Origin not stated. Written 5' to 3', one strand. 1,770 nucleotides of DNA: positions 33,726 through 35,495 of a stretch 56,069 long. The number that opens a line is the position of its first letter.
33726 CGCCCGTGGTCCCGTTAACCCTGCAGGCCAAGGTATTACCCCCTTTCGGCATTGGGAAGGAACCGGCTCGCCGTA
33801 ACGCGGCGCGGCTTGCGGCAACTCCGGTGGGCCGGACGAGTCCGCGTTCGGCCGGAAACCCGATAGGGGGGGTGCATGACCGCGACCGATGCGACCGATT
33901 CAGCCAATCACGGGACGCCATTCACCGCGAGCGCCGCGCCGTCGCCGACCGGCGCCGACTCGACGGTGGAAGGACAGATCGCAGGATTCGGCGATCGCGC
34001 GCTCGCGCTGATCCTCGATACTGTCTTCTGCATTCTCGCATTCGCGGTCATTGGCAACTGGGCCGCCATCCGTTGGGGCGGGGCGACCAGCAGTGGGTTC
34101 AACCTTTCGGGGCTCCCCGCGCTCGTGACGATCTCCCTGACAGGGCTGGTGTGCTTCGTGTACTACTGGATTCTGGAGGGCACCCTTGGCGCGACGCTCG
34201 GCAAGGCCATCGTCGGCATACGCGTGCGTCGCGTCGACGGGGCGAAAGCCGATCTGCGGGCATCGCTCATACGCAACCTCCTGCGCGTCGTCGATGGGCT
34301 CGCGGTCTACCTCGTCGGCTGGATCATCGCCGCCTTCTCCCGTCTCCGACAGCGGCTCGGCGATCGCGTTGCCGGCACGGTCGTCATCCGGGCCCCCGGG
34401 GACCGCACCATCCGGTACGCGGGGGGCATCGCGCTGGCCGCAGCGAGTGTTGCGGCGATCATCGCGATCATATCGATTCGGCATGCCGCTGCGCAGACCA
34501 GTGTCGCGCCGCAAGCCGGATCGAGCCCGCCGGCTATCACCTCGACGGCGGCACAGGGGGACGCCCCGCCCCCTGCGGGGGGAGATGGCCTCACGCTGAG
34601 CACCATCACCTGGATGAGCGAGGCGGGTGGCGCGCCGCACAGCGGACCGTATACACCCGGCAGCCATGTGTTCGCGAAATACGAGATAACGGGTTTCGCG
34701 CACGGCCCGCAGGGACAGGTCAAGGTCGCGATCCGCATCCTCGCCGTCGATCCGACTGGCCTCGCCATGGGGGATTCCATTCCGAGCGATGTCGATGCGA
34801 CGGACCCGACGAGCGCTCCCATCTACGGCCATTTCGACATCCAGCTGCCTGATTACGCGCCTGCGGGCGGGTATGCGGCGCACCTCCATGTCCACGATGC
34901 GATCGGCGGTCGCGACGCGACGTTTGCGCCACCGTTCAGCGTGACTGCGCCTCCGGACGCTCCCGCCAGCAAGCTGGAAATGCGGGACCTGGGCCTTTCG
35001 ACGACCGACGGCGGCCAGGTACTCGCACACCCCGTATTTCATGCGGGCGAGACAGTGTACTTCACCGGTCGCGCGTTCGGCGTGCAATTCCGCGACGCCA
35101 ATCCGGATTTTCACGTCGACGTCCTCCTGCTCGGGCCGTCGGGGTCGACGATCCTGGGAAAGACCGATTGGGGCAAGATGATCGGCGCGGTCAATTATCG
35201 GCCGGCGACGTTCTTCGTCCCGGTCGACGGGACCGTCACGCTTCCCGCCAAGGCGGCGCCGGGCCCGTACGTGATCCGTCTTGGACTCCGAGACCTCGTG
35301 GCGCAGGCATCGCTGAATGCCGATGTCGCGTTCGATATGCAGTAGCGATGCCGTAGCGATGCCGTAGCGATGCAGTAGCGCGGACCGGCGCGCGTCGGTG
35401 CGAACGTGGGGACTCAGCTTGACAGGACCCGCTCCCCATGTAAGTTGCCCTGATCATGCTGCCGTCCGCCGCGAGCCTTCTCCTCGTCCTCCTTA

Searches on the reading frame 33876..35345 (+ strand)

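Call 24: search_protein_families(library=pfam, proteins=[window:33876-35345:+], max_evalue=0.00001)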
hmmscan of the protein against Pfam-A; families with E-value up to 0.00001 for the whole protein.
window:33876-35345:+ (489 aa): 1 family
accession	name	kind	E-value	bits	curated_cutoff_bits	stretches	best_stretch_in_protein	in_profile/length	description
PF06271.18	RDD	-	2.7e-19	70.2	24.1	1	36-167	2-137/137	RDD family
